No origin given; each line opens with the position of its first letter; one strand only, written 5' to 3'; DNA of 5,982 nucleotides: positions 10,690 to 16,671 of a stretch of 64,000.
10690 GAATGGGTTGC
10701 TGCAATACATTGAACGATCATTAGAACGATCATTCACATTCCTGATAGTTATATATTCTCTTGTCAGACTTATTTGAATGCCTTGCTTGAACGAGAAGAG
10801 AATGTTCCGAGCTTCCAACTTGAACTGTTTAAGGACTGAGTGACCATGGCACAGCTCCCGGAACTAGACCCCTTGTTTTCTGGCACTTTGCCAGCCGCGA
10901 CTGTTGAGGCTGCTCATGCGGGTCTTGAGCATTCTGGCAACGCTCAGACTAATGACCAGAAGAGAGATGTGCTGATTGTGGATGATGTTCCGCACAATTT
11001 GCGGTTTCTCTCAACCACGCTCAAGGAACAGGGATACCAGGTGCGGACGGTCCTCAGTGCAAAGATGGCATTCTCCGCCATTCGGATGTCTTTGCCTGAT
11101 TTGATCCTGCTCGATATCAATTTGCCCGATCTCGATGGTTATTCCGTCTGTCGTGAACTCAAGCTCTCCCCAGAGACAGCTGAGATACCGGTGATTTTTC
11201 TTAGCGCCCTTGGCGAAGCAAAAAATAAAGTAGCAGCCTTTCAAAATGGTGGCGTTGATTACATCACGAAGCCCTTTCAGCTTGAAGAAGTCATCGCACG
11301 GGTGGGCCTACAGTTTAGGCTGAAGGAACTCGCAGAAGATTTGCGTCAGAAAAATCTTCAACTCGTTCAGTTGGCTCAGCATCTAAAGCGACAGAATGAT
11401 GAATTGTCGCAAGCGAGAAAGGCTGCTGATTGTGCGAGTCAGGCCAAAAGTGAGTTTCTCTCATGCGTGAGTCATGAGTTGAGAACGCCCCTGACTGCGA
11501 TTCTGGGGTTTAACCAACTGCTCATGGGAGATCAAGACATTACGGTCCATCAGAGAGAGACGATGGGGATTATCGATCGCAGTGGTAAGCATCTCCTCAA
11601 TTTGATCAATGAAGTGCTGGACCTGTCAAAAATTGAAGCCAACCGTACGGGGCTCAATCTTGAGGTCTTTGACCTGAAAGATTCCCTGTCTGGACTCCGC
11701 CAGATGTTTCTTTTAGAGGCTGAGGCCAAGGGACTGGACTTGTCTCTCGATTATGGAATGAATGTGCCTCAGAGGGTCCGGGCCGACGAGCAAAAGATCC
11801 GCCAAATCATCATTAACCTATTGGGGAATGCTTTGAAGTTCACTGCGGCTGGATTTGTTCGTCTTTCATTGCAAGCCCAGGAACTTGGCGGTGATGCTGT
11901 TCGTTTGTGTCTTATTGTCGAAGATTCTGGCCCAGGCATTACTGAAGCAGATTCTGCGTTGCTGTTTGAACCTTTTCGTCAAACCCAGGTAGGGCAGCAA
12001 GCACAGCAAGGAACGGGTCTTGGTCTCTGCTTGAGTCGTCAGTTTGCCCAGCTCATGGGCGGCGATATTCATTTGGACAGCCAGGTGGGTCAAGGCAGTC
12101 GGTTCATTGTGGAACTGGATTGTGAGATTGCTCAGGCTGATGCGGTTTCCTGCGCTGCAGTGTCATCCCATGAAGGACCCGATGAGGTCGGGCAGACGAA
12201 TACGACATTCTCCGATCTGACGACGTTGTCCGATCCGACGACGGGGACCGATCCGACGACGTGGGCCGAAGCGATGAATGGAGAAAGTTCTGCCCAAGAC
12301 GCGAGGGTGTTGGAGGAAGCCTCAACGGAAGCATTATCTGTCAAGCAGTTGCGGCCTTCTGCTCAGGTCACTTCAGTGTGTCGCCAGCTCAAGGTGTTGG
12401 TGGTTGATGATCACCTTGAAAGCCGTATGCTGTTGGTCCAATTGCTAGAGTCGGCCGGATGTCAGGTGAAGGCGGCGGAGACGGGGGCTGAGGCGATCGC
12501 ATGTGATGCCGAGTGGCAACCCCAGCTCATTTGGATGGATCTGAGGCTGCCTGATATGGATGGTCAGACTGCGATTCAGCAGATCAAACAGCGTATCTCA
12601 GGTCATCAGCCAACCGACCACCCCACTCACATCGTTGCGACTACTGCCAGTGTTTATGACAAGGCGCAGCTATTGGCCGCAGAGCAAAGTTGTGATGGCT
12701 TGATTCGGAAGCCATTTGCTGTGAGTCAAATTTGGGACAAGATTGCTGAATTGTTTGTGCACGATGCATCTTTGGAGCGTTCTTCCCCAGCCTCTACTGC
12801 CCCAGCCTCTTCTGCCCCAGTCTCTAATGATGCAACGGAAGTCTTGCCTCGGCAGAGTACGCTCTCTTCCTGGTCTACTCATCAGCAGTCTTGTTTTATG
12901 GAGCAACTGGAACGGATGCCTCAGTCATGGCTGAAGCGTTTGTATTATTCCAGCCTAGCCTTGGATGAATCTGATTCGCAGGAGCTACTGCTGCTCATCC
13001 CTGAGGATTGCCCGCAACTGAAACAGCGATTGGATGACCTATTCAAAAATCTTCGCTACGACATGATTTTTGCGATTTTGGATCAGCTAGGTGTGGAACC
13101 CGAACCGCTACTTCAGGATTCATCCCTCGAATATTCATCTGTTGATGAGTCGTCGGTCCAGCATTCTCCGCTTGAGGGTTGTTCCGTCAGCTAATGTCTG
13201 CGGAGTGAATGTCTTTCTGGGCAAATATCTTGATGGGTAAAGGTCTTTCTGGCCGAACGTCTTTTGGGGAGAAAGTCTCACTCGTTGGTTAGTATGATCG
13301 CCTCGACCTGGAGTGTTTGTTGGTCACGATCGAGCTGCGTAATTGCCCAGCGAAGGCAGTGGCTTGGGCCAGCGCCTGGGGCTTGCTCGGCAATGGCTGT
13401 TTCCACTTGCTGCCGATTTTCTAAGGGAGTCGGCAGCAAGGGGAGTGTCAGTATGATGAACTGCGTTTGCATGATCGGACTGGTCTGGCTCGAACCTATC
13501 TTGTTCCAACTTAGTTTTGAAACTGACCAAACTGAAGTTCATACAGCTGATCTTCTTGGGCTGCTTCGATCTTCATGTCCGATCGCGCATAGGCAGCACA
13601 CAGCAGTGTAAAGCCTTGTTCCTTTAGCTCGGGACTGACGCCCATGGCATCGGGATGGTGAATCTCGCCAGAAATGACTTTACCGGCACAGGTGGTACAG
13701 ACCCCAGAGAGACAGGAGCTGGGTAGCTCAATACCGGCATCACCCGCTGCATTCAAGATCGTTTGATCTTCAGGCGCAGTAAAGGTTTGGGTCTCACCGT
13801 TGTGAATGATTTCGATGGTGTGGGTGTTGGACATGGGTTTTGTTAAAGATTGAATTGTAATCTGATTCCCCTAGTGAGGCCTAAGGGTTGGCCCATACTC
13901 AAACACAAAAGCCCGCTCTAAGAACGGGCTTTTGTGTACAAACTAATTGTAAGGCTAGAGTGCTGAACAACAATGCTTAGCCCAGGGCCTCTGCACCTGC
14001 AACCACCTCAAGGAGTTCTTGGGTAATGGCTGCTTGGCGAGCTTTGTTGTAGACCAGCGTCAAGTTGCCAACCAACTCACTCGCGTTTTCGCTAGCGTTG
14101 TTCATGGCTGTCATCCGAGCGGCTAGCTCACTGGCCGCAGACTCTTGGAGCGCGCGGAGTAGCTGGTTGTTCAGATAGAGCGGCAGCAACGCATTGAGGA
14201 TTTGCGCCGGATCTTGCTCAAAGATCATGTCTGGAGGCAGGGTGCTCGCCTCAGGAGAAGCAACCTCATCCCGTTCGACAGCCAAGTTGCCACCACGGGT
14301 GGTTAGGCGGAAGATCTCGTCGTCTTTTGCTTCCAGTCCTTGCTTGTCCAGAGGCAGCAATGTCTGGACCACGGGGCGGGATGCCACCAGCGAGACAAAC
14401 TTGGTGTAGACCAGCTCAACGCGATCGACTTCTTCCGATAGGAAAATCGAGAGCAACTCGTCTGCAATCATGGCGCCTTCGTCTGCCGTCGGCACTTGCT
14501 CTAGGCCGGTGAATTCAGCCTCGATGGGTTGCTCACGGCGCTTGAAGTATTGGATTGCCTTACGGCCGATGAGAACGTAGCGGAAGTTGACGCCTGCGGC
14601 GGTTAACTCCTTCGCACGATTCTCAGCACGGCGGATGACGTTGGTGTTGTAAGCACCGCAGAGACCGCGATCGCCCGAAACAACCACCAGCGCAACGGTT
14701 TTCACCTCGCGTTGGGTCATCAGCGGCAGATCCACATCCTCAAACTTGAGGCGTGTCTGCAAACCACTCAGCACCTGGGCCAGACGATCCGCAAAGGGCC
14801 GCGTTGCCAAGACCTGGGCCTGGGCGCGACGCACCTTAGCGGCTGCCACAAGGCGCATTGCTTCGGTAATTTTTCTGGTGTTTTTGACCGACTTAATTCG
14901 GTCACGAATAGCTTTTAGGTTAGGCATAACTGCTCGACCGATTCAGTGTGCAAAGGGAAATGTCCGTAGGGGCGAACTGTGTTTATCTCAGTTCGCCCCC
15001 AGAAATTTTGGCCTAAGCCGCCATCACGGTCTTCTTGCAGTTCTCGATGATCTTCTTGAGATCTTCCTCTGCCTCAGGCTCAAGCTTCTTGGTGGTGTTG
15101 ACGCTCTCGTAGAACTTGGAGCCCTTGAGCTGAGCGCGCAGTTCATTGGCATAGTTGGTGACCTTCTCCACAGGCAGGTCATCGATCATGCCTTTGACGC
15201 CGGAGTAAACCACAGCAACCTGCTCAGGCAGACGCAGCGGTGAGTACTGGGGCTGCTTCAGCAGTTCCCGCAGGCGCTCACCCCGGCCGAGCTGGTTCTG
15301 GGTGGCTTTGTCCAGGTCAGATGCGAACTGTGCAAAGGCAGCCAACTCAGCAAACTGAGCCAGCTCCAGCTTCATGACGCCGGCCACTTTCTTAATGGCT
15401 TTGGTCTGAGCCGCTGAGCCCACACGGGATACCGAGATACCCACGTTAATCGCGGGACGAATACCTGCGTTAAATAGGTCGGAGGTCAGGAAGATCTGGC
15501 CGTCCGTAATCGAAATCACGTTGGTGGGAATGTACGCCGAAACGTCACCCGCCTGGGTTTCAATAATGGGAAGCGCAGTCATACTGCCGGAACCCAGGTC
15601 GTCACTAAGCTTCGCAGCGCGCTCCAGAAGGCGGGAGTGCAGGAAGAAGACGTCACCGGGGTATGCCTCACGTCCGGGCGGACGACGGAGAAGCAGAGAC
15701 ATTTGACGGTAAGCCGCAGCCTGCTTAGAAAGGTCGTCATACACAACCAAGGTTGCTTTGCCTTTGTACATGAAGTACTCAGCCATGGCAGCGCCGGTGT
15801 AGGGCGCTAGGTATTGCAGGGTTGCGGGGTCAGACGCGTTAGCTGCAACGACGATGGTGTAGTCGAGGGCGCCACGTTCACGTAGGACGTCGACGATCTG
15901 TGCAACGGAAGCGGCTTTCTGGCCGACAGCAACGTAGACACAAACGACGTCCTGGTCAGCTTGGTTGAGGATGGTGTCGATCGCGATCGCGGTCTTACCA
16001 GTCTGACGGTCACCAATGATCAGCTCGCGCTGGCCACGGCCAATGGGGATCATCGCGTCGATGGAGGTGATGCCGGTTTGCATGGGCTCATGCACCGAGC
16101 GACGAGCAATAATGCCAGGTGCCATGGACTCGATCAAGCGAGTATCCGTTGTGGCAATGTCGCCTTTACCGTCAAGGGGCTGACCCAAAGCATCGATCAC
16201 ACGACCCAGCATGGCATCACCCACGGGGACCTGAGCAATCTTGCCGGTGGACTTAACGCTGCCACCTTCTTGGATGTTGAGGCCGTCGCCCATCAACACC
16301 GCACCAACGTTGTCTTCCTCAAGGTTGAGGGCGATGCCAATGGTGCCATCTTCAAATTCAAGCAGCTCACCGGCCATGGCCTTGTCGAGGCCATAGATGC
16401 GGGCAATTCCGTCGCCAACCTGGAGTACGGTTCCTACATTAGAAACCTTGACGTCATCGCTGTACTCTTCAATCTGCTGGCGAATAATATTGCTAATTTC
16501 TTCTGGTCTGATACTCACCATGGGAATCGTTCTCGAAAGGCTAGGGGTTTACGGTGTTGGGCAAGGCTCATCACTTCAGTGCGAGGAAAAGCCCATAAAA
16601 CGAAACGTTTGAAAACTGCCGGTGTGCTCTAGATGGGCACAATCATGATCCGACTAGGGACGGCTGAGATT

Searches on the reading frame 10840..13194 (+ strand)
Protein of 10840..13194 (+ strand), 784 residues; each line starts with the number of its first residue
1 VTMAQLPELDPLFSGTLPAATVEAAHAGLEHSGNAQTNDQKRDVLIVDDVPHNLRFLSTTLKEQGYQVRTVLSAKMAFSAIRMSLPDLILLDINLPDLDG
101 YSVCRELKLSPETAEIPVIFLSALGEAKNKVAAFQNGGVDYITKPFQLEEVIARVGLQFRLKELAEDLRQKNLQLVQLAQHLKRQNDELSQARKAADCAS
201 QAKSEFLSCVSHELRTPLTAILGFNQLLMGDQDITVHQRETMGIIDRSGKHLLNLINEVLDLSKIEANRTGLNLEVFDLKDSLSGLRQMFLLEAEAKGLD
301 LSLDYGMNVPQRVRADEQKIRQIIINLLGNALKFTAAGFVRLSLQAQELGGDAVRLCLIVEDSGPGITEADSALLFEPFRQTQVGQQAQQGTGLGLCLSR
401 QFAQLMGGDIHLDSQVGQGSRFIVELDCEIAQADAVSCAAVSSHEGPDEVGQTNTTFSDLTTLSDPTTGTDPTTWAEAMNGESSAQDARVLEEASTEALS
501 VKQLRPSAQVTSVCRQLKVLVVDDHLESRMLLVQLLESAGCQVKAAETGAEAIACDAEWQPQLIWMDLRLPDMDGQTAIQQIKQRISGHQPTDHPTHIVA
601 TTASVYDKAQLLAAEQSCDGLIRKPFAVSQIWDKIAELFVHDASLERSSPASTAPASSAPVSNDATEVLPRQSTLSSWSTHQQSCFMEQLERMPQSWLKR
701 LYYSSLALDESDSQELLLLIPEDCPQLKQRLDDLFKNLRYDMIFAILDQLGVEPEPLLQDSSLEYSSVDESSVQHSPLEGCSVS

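Call 66: search_protein_families(library=pfam, proteins=[window:10840-13194:+], max_evalue=0.00001)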
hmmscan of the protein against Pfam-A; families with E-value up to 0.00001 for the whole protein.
window:10840-13194:+ (784 aa): 3 families
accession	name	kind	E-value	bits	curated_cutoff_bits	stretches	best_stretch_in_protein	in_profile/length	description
PF00072.30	Response_reg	-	6.1e-46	155.6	30.2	2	44-155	1-110/111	Response regulator receiver domain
PF02518.31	HATPase_c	-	1.2e-25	90.5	26.4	1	316-428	2-109/111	Histidine kinase-, DNA gyrase B-, and HSP90-like ATPase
PF00512.31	HisKA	-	1.2e-18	67.3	26.9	1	202-267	1-65/66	His Kinase A (phospho-acceptor) domain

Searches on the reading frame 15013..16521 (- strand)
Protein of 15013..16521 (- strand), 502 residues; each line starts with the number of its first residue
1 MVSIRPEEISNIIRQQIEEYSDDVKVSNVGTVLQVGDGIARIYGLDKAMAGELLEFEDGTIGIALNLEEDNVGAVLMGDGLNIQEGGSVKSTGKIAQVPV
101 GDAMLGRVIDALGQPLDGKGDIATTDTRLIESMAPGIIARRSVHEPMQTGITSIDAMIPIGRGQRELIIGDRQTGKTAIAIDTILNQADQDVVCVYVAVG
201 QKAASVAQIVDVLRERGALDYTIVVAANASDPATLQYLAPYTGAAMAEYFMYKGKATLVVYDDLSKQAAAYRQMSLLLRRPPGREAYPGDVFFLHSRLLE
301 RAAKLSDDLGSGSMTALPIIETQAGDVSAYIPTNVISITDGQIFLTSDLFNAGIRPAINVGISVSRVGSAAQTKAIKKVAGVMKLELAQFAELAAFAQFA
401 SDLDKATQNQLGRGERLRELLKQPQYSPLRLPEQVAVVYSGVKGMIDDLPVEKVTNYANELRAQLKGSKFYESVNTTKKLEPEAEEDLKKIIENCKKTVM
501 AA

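Call 66: search_protein_families(library=pfam, proteins=[window:15013-16521:-], max_evalue=0.00001)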
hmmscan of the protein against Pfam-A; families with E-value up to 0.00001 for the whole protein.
window:15013-16521:- (502 aa): 3 families
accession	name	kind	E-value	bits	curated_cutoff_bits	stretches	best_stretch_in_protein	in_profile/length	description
PF00006.31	ATP-synt_ab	-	5.2e-83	278.3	29.5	1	150-365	1-213/213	ATP synthase alpha/beta family, nucleotide-binding domain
PF00306.32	ATP-synt_ab_C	-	2.1e-42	144.9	27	1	372-494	1-125/126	ATP synthase alpha/beta chain, C terminal domain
PF02874.29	ATP-synt_ab_N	-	2e-18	67.1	20.9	1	26-93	2-69/69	ATP synthase alpha/beta family, beta-barrel domain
